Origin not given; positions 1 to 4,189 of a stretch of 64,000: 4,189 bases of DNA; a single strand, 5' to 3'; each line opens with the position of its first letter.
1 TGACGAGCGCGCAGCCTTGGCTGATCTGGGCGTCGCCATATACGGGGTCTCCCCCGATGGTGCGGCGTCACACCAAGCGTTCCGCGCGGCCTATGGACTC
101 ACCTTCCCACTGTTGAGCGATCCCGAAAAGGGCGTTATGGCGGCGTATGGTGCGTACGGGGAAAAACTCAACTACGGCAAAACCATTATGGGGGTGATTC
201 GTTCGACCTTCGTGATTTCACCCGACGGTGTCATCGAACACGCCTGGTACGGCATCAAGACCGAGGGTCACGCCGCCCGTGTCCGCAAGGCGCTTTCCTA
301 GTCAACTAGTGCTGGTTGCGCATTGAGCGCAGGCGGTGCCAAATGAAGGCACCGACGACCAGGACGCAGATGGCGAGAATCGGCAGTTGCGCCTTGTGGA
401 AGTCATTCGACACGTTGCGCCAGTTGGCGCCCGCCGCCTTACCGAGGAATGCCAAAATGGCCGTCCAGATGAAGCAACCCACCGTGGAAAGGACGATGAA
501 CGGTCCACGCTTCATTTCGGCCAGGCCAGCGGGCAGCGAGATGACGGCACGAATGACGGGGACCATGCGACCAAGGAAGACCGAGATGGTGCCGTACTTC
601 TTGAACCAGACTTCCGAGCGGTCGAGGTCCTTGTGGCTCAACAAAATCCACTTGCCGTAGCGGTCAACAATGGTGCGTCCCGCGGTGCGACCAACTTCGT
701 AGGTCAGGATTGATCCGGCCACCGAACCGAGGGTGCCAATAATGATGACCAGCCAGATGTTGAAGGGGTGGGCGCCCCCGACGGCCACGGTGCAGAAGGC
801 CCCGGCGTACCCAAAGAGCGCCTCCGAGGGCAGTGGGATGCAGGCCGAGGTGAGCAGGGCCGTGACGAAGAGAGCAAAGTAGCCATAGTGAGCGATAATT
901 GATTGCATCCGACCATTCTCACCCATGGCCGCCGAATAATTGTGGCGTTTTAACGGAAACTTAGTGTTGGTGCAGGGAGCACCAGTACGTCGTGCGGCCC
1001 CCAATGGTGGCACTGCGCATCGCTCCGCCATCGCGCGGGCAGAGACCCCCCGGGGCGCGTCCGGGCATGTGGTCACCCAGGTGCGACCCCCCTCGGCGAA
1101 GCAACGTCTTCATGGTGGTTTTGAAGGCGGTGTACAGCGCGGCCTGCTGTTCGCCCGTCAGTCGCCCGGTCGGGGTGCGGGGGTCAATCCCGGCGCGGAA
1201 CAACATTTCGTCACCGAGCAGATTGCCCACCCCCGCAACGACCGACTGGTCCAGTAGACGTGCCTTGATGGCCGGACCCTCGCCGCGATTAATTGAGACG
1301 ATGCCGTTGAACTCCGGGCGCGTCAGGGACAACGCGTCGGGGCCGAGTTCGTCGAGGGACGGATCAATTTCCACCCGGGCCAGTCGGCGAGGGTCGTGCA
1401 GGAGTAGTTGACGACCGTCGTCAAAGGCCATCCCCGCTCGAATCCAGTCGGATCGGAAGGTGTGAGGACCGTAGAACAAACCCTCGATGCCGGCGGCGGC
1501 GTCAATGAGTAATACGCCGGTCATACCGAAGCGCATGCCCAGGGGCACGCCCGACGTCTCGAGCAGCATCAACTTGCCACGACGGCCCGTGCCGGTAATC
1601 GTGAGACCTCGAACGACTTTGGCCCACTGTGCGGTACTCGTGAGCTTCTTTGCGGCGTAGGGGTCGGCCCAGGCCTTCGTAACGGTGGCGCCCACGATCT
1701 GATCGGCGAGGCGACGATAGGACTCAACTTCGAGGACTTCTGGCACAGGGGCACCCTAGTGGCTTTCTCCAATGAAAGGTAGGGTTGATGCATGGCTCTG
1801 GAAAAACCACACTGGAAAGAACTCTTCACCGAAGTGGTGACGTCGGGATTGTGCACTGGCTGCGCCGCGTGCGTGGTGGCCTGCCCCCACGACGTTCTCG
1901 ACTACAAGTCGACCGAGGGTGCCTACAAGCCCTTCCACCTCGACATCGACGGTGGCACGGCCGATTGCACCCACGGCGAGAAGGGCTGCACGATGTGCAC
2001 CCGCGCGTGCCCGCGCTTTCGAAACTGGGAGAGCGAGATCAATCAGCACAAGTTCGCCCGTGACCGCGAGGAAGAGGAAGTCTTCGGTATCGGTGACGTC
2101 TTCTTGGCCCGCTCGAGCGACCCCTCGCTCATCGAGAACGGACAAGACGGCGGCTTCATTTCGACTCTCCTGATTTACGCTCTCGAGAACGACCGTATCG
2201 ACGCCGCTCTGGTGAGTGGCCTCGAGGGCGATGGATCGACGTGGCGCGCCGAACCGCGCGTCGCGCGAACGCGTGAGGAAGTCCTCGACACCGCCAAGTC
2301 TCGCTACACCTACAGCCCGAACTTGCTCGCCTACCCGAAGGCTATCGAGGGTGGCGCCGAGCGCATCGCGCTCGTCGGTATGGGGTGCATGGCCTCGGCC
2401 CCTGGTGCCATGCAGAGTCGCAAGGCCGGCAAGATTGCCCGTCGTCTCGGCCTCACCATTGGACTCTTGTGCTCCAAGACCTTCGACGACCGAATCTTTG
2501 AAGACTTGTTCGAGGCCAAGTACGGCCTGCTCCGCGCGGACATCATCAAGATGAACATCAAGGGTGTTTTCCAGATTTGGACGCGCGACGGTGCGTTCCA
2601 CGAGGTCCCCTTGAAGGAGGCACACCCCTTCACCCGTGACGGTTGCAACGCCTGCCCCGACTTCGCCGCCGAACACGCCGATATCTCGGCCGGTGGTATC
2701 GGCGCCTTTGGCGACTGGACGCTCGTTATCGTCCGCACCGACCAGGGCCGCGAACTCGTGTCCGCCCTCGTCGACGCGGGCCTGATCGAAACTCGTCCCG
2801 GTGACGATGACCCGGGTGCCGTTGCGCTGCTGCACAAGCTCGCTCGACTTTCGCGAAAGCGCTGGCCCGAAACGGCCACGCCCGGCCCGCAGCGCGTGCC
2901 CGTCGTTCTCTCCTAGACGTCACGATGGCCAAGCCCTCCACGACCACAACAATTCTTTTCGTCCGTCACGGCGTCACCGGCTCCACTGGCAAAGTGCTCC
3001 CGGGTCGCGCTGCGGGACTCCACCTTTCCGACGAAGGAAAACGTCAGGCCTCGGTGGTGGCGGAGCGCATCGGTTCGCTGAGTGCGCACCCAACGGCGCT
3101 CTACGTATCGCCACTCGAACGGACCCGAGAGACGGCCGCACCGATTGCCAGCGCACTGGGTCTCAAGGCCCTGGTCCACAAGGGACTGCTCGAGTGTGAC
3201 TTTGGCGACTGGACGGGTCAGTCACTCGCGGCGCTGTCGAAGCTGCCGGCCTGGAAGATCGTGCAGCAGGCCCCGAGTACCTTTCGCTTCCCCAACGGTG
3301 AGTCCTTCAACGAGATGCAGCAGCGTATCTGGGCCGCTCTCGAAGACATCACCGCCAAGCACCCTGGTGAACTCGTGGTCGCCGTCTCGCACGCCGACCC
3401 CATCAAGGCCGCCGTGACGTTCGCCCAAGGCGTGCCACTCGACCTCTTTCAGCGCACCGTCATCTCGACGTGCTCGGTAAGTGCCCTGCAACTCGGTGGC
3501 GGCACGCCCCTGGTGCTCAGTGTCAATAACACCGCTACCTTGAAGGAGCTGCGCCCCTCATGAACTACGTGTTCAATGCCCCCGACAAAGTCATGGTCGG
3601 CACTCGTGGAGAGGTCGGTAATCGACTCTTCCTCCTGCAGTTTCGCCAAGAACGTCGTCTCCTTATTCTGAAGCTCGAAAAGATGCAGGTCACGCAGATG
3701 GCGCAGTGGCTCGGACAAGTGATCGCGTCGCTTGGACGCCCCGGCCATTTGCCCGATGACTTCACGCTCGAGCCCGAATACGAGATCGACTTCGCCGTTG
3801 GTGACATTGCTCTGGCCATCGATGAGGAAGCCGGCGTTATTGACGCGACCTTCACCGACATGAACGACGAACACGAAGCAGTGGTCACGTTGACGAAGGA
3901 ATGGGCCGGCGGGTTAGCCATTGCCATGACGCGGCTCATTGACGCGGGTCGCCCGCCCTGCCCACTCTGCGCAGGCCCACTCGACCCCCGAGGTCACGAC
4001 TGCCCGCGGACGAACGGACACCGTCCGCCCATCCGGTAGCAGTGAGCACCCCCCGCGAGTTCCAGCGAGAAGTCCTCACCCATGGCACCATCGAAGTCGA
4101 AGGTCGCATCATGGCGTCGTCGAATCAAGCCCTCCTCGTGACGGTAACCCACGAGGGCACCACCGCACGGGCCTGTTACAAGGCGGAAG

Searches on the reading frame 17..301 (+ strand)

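Call 30: search_protein_families(library=pfam, proteins=[window:17-301:+], max_evalue=0.001)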
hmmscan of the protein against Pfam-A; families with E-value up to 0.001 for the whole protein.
window:17-301:+ (94 aa): 2 families
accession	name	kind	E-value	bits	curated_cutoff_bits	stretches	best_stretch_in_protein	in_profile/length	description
PF00578.27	AhpC-TSA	-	1.1e-18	67.8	26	1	2-75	56-123/124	AhpC/TSA family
PF08534.16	Redoxin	-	3.3e-07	30.6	26.6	1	3-82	60-137/148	Redoxin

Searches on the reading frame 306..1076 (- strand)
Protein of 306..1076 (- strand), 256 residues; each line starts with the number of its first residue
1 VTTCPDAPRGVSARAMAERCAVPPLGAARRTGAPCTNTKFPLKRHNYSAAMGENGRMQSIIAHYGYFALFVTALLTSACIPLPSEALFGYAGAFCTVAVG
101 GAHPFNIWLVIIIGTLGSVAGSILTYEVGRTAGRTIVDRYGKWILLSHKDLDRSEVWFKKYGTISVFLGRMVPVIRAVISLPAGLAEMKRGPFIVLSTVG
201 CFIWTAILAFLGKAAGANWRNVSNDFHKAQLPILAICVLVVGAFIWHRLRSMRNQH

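Call 30: search_protein_families(library=pfam, proteins=[window:306-1076:-], max_evalue=0.001)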
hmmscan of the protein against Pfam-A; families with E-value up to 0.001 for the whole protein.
window:306-1076:- (256 aa): 1 family
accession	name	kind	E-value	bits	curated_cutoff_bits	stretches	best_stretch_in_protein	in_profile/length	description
PF09335.16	VTT_dom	-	1.8e-23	83.7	33.9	1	98-213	9-122/123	VTT domain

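Call 51: find_encoding_contigs(protein=window:306-1076:-, flank=10000, max_places=2)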
Protein window:306-1076:- (256 aa): no gene with exactly this product is on record in the collection.
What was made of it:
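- Tried and rejected: One look-up found no record (call 51).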

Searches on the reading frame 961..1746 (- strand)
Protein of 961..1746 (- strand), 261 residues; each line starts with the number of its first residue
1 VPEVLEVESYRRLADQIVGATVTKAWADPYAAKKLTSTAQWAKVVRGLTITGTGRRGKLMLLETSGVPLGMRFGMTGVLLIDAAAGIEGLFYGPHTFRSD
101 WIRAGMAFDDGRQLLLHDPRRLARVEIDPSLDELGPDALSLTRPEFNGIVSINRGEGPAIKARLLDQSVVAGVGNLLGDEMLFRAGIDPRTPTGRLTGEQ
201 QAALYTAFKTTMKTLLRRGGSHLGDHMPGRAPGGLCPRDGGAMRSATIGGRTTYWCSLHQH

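Call 30: search_protein_families(library=pfam, proteins=[window:961-1746:-], max_evalue=0.001)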
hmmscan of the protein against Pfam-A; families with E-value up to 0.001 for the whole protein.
window:961-1746:- (261 aa): 2 families
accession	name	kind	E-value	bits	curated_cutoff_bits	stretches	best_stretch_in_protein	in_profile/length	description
PF01149.29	Fapy_DNA_glyco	-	6.7e-18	65.9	25.5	1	1-125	1-117/117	Formamidopyrimidine-DNA glycosylase N-terminal domain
PF06831.19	H2TH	-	4e-16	59.2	34.7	1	147-222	13-88/93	Formamidopyrimidine-DNA glycosylase H2TH domain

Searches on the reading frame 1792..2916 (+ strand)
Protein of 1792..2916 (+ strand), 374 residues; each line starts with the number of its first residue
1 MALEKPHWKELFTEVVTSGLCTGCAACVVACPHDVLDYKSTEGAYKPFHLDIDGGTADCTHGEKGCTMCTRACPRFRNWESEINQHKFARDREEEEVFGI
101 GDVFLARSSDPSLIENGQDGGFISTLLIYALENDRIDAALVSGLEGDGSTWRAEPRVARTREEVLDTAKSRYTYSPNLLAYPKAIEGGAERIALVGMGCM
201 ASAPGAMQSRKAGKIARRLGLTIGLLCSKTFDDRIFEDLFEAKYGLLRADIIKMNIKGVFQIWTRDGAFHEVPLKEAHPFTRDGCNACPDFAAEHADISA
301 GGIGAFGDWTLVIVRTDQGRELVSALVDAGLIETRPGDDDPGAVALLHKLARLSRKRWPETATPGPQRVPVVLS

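Call 30: search_protein_families(library=pfam, proteins=[window:1792-2916:+], max_evalue=0.001)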
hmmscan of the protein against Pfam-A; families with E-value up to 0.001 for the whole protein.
window:1792-2916:+ (374 aa): 8 families
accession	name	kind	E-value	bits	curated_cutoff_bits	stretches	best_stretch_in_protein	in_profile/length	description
PF04432.18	FrhB_FdhB_C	-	4.6e-35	121.1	23.3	1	190-339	2-149/150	Coenzyme F420 hydrogenase/dehydrogenase, beta subunit C terminus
PF04422.18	FrhB_FdhB_N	-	1e-21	77.3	22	1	103-178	1-74/78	Coenzyme F420 hydrogenase/dehydrogenase, beta subunit N-term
PF12838.12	Fer4_7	-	4.9e-07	30.5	27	1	21-74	2-49/52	4Fe-4S dicluster domain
PF13534.11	Fer4_17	-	7.2e-06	26.9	22.2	0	65-92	4-29/61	4Fe-4S dicluster domain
PF00037.32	Fer4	-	8.3e-05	22.7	21.1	1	16-36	3-23/24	4Fe-4S binding domain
PF13237.11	Fer4_10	-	0.00023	21.5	25.5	1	19-74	7-53/53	4Fe-4S dicluster domain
PF12837.12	Fer4_6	-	0.00035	20.8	25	1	18-36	6-24/24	4Fe-4S binding domain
PF13187.11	Fer4_9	-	0.0007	20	27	1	21-75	2-49/52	4Fe-4S dicluster domain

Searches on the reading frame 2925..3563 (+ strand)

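Call 30: search_protein_families(library=pfam, proteins=[window:2925-3563:+], max_evalue=0.001)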
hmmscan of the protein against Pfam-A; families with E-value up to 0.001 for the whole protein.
window:2925-3563:+ (212 aa): 1 family
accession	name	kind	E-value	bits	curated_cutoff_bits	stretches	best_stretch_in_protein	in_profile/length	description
PF00300.27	His_Phos_1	-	1.1e-44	152.9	21.7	1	10-203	1-194/194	Histidine phosphatase superfamily (branch 1)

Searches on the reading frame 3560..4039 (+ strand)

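Call 30: search_protein_families(library=pfam, proteins=[window:3560-4039:+], max_evalue=0.001)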
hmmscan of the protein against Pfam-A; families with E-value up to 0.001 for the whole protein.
window:3560-4039:+ (159 aa): 1 family
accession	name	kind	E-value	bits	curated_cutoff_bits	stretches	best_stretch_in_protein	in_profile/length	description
PF11290.13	DUF3090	-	1.6e-27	96.9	27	1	3-148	1-170/170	Protein of unknown function (DUF3090)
